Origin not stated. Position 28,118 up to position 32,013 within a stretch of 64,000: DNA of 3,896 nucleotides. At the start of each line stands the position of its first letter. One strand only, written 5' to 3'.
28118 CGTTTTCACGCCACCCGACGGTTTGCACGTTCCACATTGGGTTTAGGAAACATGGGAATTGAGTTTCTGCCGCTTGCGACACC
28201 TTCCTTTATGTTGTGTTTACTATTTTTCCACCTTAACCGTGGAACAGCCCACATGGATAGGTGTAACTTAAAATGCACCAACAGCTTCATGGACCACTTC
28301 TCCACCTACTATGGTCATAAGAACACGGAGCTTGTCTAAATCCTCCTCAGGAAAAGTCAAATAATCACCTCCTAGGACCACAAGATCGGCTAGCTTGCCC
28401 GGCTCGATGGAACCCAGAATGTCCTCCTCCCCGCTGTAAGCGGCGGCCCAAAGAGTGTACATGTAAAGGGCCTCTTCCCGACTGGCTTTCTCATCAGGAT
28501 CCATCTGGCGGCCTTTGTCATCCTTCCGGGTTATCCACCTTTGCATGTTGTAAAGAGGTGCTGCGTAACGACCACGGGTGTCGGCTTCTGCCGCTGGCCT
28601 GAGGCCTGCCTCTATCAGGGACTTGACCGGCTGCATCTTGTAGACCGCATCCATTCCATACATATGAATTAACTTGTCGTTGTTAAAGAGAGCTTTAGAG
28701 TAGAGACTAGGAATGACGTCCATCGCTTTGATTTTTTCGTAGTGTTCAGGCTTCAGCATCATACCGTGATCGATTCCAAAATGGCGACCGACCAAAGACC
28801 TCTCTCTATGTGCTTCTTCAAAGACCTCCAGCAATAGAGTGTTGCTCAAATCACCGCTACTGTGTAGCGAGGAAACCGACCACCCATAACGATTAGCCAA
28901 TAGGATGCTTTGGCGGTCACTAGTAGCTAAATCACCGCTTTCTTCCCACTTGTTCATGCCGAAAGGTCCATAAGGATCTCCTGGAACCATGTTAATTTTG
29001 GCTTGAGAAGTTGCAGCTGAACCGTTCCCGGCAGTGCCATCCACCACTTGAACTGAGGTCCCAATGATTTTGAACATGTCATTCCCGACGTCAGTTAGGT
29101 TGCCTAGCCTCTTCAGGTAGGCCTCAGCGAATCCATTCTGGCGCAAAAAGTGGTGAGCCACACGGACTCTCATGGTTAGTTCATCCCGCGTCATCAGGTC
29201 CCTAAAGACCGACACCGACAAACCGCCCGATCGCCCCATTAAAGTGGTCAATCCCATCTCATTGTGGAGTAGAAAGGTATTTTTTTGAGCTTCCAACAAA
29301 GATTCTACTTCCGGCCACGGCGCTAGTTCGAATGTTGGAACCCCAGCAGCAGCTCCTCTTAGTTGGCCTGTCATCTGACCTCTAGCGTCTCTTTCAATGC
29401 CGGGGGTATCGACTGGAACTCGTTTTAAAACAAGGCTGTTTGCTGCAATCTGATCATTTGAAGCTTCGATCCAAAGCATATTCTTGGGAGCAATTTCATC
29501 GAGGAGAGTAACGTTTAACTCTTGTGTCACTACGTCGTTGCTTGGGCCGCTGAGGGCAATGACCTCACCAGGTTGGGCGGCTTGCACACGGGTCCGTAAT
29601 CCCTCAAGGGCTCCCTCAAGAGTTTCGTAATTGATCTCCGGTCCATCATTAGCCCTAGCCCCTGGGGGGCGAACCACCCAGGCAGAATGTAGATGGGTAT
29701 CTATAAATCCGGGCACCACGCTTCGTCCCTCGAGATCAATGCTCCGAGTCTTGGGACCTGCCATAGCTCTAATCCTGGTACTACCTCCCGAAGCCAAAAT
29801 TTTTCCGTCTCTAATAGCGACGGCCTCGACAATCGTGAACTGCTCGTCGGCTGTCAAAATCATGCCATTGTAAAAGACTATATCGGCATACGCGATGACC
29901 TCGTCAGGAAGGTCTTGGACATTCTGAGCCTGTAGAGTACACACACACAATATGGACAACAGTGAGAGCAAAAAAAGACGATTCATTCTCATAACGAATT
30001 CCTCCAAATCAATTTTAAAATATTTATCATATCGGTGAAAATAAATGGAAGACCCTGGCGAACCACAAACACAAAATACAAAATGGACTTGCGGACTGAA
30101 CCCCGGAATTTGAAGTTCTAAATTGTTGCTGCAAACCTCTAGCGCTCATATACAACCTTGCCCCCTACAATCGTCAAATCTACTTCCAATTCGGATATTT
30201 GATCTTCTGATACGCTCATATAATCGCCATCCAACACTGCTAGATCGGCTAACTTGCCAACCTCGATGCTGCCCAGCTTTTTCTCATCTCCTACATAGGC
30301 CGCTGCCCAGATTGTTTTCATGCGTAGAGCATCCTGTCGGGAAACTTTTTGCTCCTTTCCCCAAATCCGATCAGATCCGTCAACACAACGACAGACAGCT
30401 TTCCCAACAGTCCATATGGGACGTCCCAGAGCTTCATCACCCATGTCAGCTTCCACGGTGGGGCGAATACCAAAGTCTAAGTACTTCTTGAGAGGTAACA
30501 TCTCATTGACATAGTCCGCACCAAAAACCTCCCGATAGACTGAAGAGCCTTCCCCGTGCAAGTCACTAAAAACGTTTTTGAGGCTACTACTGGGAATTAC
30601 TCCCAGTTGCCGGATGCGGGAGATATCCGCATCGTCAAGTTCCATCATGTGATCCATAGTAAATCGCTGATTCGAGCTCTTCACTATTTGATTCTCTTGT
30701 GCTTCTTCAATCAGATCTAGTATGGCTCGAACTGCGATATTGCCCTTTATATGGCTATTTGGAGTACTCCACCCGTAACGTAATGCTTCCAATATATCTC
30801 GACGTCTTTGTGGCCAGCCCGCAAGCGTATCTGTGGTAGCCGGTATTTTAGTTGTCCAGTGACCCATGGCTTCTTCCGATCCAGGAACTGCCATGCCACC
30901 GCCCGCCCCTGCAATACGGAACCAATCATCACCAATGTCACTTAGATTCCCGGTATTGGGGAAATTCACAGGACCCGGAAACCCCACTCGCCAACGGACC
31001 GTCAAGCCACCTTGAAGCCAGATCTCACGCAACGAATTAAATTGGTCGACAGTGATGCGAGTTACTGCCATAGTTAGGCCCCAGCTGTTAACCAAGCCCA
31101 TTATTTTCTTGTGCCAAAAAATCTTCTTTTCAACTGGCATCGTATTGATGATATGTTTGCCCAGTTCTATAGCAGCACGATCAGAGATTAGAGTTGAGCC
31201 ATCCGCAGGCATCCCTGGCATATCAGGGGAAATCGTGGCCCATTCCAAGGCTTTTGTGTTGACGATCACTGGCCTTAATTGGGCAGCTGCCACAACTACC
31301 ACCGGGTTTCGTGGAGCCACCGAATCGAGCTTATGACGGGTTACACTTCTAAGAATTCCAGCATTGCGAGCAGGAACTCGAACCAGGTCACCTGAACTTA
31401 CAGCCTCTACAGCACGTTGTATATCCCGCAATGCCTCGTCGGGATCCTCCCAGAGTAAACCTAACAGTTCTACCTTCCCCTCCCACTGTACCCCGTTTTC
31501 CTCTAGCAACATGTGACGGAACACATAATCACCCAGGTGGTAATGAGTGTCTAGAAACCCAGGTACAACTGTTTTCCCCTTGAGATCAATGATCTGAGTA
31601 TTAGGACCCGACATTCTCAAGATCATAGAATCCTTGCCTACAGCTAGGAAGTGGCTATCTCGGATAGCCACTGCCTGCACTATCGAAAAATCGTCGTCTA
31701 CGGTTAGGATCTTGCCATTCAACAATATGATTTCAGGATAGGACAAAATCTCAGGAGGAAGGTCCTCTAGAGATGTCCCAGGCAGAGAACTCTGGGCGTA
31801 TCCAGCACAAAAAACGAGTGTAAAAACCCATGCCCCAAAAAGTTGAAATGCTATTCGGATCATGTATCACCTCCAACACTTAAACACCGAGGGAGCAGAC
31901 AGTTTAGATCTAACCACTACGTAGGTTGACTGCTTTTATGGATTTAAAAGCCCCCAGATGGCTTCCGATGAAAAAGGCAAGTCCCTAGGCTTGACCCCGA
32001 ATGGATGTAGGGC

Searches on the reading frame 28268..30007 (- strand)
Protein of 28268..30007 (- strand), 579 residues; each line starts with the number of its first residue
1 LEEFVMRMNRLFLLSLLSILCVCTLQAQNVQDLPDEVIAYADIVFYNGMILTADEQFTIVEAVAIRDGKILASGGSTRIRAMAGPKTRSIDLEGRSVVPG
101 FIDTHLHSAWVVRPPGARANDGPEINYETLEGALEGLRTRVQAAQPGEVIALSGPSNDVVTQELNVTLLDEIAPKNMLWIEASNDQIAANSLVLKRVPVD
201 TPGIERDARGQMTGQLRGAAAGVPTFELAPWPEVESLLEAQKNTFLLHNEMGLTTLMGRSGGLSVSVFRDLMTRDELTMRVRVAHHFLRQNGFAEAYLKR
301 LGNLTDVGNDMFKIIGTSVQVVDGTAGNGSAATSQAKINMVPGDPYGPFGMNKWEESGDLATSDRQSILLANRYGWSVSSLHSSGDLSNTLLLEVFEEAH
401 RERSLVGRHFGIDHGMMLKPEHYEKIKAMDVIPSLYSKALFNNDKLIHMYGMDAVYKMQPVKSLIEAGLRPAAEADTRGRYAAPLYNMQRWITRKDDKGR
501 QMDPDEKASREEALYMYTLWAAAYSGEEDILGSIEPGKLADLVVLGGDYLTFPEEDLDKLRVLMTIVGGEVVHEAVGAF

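Call 13: search_protein_families(library=pfam, proteins=[window:28268-30007:-], max_evalue=0.001)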
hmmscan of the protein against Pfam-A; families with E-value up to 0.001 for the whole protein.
window:28268-30007:- (579 aa): 2 families
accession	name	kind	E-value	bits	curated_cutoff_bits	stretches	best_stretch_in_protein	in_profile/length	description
PF07969.17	Amidohydro_3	-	6.5e-53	181.3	29.7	1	90-573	3-472/472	Amidohydrolase family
PF01979.26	Amidohydro_1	-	7.5e-13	48.9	25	1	498-572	275-345/345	Amidohydrolase family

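Call 50: search_protein_families(library=ncbifam, proteins=[window:28268-30007:-], max_evalue=0.00001)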
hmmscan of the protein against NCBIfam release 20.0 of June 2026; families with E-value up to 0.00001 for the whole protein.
window:28268-30007:- (579 aa): 14 families
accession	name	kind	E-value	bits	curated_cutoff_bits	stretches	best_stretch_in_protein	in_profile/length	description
NF006056.0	PRK08204.1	subfamily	1.9e-13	50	391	1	43-108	5-67/449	hypothetical protein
TIGR01224.1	hutI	equivalog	3.7e-10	39.2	298.15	1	61-110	4-51/377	imidazolonepropionase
NF006679.0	PRK09228.1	subfamily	4.4e-10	38.9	351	0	61-107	32-78/433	guanine deaminase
NF005557.0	PRK07228.1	equivalog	1.8e-09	36.8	522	0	43-109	3-66/445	5'-deoxyadenosine deaminase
NF006560.0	PRK09061.1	subfamily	2.7e-09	35.9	340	1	27-122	13-100/517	amidohydrolase family protein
NF051886.1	XaaProDiPepCaul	equivalog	7.3e-08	31.8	500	0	61-107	19-63/398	Xaa-Pro dipeptidase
TIGR02967.1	guan_deamin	equivalog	9.4e-08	31.4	375.4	0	62-109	8-55/401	guanine deaminase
TIGR01178.1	ade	equivalog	1.3e-07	30.5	472.5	0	42-107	1-58/552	adenine deaminase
NF006549.0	PRK09045.1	equivalog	1.4e-07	30.5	540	0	510-545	343-378/444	TRZ/ATZ family hydrolase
TIGR00221.1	nagA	equivalog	4.1e-07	29.3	225.65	0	44-109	6-66/380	N-acetylglucosamine-6-phosphate deacetylase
NF006055.0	PRK08203.1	equivalog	8e-07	27.9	532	0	45-108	9-71/455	8-oxoguanine deaminase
NF006689.0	PRK09237.1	equivalog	1e-06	27.6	371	0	42-111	4-69/383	amidohydrolase/deacetylase family metallohydrolase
NF009686.0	PRK13207.1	subfamily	1.2e-06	27.6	354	0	40-107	67-138/569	urease subunit alpha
NF011990.0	PRK15446.2-6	subfamily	2.5e-06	26.4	233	0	45-106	5-64/390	alpha-D-ribose 1-methylphosphonate 5-triphosphate diphosphatase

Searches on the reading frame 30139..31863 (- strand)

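Call 13: search_protein_families(library=pfam, proteins=[window:30139-31863:-], max_evalue=0.001)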
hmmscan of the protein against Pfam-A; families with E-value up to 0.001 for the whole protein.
window:30139-31863:- (574 aa): 2 families
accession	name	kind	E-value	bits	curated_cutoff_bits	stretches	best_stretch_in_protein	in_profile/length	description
PF07969.17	Amidohydro_3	-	2.2e-34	120.2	29.7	1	90-572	1-472/472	Amidohydrolase family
PF01979.26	Amidohydro_1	-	1.4e-15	57.9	25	1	386-571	162-345/345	Amidohydrolase family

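Call 50: search_protein_families(library=ncbifam, proteins=[window:30139-31863:-], max_evalue=0.00001)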
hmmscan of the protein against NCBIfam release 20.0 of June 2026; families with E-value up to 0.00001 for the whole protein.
window:30139-31863:- (574 aa): 20 families
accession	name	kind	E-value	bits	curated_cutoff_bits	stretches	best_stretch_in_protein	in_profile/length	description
NF006056.0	PRK08204.1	subfamily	4.7e-15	55.3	391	1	44-124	4-81/449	hypothetical protein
TIGR01224.1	hutI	equivalog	1.4e-12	47.1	298.15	0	63-110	4-49/377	imidazolonepropionase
NF005557.0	PRK07228.1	equivalog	3.3e-12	45.8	522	0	45-117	3-72/445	5'-deoxyadenosine deaminase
NF051886.1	XaaProDiPepCaul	equivalog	6.7e-10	38.5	500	0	63-112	19-66/398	Xaa-Pro dipeptidase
NF006055.0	PRK08203.1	equivalog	9.5e-10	37.6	532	0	499-552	346-398/455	8-oxoguanine deaminase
NF006689.0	PRK09237.1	equivalog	4.3e-09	35.4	371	0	45-110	5-66/383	amidohydrolase/deacetylase family metallohydrolase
TIGR00221.1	nagA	equivalog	4.9e-09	35.6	225.65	0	507-548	329-370/380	N-acetylglucosamine-6-phosphate deacetylase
NF006549.0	PRK09045.1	equivalog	1.8e-08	33.4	540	0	505-545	339-379/444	TRZ/ATZ family hydrolase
NF011990.0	PRK15446.2-6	subfamily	5.6e-08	31.9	233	0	507-573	326-384/390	alpha-D-ribose 1-methylphosphonate 5-triphosphate diphosphatase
NF005540.0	PRK07203.1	equivalog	9.1e-08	31.1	444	1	45-146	2-102/444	putative aminohydrolase SsnA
TIGR02967.1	guan_deamin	equivalog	9.2e-08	31.5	375.4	0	456-557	279-373/401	guanine deaminase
TIGR03314.1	Se_ssnA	subfamily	1.1e-07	31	455.5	1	46-145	2-100/441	putative selenium metabolism protein SsnA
TIGR01178.1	ade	equivalog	1.3e-07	30.5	472.5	0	45-110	2-59/552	adenine deaminase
NF008371.0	PRK11170.1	equivalog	3.3e-07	29.5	483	1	506-549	325-368/382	N-acetylglucosamine-6-phosphate deacetylase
NF004701.0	PRK06038.1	equivalog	4.1e-07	29.1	609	1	44-118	5-74/432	N-ethylammeline chlorohydrolase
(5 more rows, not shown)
